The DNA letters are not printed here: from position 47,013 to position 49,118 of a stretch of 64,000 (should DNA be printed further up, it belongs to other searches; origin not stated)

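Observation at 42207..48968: Paralogous Pol-beta-type nucleotidyltransferases ~5 kb apart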

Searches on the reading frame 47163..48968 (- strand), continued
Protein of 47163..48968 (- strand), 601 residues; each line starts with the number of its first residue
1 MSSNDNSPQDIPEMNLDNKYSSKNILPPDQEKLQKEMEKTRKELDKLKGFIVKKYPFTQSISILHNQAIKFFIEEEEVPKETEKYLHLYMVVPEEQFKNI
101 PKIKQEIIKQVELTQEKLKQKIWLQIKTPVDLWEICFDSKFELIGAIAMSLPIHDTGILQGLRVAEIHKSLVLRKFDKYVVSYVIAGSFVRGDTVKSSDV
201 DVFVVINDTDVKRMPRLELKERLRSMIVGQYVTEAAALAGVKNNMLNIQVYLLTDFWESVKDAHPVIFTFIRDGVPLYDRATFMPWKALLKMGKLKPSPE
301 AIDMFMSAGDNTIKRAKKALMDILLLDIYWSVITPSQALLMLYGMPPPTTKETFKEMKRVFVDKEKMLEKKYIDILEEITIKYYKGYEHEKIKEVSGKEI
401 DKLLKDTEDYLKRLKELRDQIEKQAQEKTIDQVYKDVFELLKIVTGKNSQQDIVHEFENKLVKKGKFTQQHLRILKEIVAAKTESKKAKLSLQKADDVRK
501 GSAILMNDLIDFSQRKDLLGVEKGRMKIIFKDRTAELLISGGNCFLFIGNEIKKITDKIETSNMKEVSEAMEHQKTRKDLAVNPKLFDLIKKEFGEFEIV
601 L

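Call 54: find_encoding_contigs(protein=P0121, flank=10000, max_places=2)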
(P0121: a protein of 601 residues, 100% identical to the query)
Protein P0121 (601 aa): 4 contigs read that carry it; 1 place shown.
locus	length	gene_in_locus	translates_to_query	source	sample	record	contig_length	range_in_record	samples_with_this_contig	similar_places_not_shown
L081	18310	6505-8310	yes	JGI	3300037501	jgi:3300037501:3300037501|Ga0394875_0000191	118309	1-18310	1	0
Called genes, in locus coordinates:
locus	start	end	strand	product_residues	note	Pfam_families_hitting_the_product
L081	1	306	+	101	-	?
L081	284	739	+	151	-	-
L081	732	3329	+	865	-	PF00092:VWA, PF13519:VWA_2 (weak)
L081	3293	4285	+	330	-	-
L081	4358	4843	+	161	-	-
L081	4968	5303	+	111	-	-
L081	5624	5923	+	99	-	-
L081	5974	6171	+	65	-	-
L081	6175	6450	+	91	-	-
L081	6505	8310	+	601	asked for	PF01909:NTP_transf_2 (weak)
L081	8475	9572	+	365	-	PF01555:N6_N4_Mtase (weak), PF01170:UPF0020, PF02475:TRM5-TYW2_MTfase (weak), PF13847:Methyltransf_31 (weak)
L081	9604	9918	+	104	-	PF01247:Ribosomal_L35Ae, PF01782:RimM (faint)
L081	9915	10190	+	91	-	-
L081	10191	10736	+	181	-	PF00252:Ribosomal_L16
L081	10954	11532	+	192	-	-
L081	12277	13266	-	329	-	PF01909:NTP_transf_2, PF18765:Polbeta (weak)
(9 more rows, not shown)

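Call 88: fold_search(model_id=the predicted structure, library=pdb)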
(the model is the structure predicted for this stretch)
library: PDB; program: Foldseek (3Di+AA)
matches with E <= 10: 460; with E <= 0.001: 1
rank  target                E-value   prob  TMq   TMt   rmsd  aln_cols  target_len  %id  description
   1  6xz0                  4.7e-04  1.00  0.17  0.36  18.6       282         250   12  Crystal structure of spectinomycin adenyltransferase AAD(9) from Enterococcus faecialis with spectinomycin (released 2020-04-15)
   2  6sxj                  1.3e-03  1.00  0.17  0.36  18.5       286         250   12  Crystal structure of spectinomycin adenyltransferase AAD(9) from Enterococcus faecialis (released 2020-04-15)
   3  7ae9_H                2.2e-03  1.00  0.17  0.55   5.5       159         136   19  Crystal structure of mono-AMPylated HEPN(R46E) toxin in complex with MNT antitoxin (released 2020-12-30)
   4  7ae2_B                2.3e-03  1.00  0.16  0.49   6.2       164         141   15  Crystal structure of HEPN(H107A-Y109F) toxin in complex with MNT antitoxin (released 2020-12-30)
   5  7ae9_G                2.6e-03  1.00  0.18  0.57   5.4       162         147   17  Crystal structure of mono-AMPylated HEPN(R46E) toxin in complex with MNT antitoxin (released 2020-12-30)
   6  7ae9_E                2.8e-03  1.00  0.17  0.53   5.9       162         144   17  Crystal structure of mono-AMPylated HEPN(R46E) toxin in complex with MNT antitoxin (released 2020-12-30)
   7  6xxq_A                3.3e-03  1.00  0.17  0.35  18.6       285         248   13  Crystal structure of spectinomycin adenyltransferase AAD(9) from Enterococcus faecialis with ATP and spectinomycin (released 2020-04-15)
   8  5lpa_A                4.4e-03  1.00  0.17  0.35  18.3       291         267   13  AadA E87Q in complex with ATP, calcium and dihydrostreptomycin (released 2018-01-17)
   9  7ae9_F                5.3e-03  1.00  0.16  0.49   6.4       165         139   15  Crystal structure of mono-AMPylated HEPN(R46E) toxin in complex with MNT antitoxin (released 2020-12-30)
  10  6fzb_B                6.2e-03  1.00  0.17  0.35  18.5       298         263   15  AadA in complex with ATP, magnesium and streptomycin (released 2018-06-13)
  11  9dbj_A                9.6e-03  0.99  0.16  0.38  21.3       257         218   16  Structure of Hailong HalB R164A mutant with non-hydrolyzable dATP (released 2025-05-07)
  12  5luh_A                1.0e-02  0.99  0.17  0.35  18.5       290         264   15  AadA E87Q in complex with ATP, calcium and streptomycin (released 2018-01-17)
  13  7uy4_B                1.0e-02  0.98  0.14  0.30  19.2       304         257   13  Aminoglycoside-modifying enzyme ANT-3,9 in complex with spectinomycin and AMP-PNP (released 2023-05-10)
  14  2rff                  1.2e-02  1.00  0.14  0.59   4.3       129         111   19  Crystal structure of a putative nucleotidyltransferase (NP_343093.1) from Sulfolobus solfataricus at 1.40 A resolution (released 2007-10-16)
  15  9dbj_E                1.2e-02  0.99  0.16  0.38  20.9       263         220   15  Structure of Hailong HalB R164A mutant with non-hydrolyzable dATP (released 2025-05-07)
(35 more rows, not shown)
